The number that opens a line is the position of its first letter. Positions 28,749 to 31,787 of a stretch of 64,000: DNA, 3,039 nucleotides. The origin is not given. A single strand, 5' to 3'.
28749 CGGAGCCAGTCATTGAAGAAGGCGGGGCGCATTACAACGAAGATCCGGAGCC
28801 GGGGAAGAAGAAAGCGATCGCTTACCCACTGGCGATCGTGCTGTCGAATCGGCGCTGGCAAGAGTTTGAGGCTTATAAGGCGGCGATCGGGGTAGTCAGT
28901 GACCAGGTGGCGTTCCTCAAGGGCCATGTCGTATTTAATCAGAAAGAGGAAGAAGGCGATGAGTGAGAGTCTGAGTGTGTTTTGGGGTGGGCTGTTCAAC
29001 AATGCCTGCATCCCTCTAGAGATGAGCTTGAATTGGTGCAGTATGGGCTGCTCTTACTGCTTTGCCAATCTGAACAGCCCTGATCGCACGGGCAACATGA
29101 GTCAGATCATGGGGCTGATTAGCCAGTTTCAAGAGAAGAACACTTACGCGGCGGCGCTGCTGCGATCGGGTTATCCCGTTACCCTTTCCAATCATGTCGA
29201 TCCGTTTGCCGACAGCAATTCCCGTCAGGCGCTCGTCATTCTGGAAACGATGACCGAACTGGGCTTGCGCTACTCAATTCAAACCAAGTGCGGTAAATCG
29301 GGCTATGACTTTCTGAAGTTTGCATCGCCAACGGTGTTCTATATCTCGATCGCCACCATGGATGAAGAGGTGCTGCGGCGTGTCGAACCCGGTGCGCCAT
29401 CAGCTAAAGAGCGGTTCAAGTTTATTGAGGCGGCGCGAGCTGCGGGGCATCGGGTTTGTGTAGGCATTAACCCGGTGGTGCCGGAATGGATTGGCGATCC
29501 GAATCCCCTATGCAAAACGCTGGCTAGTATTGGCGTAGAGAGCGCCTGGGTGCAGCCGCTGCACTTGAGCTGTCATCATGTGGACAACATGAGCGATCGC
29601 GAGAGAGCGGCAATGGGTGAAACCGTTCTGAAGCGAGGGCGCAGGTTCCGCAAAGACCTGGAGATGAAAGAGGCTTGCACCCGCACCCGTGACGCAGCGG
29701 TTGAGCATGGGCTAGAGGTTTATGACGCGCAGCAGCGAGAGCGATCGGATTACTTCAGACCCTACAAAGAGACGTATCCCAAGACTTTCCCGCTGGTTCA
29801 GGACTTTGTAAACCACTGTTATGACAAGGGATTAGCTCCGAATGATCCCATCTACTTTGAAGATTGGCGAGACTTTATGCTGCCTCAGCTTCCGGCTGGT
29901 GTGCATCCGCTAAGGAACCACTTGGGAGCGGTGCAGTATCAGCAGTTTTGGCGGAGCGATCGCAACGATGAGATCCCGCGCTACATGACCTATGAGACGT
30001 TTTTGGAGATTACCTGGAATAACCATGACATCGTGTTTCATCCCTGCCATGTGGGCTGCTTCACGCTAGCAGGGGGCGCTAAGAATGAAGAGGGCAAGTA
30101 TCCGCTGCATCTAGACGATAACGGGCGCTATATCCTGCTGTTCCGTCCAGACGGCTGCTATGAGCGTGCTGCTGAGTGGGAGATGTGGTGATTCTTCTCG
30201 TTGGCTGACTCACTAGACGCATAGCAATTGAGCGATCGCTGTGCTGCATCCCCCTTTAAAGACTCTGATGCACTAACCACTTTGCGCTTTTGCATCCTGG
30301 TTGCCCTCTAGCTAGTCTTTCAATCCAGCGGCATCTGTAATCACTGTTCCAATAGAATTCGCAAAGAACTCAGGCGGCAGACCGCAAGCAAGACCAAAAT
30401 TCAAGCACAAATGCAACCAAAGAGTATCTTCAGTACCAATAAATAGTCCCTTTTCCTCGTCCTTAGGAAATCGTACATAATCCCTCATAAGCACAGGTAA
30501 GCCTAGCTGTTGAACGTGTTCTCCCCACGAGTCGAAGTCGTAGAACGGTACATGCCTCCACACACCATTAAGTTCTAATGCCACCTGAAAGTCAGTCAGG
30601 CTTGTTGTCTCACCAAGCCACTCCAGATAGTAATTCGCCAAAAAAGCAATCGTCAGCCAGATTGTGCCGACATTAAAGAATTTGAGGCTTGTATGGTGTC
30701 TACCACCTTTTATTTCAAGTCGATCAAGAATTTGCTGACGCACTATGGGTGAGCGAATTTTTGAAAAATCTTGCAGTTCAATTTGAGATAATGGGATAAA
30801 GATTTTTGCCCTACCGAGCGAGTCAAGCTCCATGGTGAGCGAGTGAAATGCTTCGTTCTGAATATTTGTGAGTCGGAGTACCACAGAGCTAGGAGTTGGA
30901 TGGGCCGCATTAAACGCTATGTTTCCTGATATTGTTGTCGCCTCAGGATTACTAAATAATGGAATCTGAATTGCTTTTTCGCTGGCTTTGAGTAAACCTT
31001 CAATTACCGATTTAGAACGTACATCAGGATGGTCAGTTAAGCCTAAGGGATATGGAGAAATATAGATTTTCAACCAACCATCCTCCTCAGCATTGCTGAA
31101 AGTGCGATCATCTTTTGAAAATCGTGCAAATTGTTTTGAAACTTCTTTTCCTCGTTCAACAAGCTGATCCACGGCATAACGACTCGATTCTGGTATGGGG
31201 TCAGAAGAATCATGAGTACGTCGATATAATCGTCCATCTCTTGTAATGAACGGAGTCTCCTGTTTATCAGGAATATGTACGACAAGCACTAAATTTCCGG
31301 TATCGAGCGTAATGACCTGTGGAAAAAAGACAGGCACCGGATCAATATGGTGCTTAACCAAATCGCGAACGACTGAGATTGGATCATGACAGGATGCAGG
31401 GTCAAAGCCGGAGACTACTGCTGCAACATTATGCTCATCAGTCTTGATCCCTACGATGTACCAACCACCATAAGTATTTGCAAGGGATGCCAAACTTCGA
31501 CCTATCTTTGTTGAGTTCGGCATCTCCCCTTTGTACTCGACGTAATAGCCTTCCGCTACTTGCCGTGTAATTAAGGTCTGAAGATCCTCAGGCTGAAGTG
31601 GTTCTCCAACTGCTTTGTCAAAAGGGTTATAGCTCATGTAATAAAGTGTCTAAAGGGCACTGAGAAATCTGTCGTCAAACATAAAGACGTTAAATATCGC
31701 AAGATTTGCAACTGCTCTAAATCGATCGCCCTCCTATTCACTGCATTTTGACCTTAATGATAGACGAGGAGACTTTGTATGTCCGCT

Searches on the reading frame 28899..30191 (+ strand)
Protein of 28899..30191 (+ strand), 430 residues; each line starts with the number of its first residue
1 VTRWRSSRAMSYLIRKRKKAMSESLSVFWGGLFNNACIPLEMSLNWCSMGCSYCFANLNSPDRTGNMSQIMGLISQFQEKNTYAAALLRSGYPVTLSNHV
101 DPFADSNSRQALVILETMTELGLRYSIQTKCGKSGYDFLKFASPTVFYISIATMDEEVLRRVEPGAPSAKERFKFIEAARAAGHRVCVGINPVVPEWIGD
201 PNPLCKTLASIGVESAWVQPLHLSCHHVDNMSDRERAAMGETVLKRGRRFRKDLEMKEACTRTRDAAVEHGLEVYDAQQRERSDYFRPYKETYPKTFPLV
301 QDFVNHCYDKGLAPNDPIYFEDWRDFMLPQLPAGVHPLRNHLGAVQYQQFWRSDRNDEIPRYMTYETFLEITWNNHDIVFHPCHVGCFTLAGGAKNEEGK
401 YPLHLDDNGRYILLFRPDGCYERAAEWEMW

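Call 9: search_protein_families(library=pfam, proteins=[window:28899-30191:+], max_evalue=0.01)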
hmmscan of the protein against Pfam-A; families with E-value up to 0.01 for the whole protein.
window:28899-30191:+ (430 aa): 1 family
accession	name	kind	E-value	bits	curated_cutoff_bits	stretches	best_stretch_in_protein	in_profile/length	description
PF04055.27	Radical_SAM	-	3.8e-10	40.6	29.5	1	45-195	5-152/166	Radical SAM superfamily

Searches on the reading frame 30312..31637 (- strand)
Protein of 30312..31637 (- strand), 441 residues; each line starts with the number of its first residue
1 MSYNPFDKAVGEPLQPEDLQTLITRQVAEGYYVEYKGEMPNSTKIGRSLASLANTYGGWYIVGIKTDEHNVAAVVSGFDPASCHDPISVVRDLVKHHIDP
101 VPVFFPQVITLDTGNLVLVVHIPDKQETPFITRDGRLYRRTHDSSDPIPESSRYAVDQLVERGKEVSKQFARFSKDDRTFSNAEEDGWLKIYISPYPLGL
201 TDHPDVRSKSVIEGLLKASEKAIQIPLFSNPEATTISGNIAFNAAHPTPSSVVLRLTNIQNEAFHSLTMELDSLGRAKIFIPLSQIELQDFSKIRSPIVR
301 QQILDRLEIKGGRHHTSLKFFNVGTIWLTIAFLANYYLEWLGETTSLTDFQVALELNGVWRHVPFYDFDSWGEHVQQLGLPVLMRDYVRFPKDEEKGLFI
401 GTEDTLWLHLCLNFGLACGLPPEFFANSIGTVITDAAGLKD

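Call 9: search_protein_families(library=pfam, proteins=[window:30312-31637:-], max_evalue=0.01)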
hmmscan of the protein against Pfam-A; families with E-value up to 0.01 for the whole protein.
window:30312-31637:- (441 aa): 1 family
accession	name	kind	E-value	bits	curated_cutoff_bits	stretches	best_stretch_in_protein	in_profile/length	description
PF04326.19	SLFN_AlbA_2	-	1.2e-11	45.6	25.3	1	29-148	1-117/118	Schlafen, AlbA_2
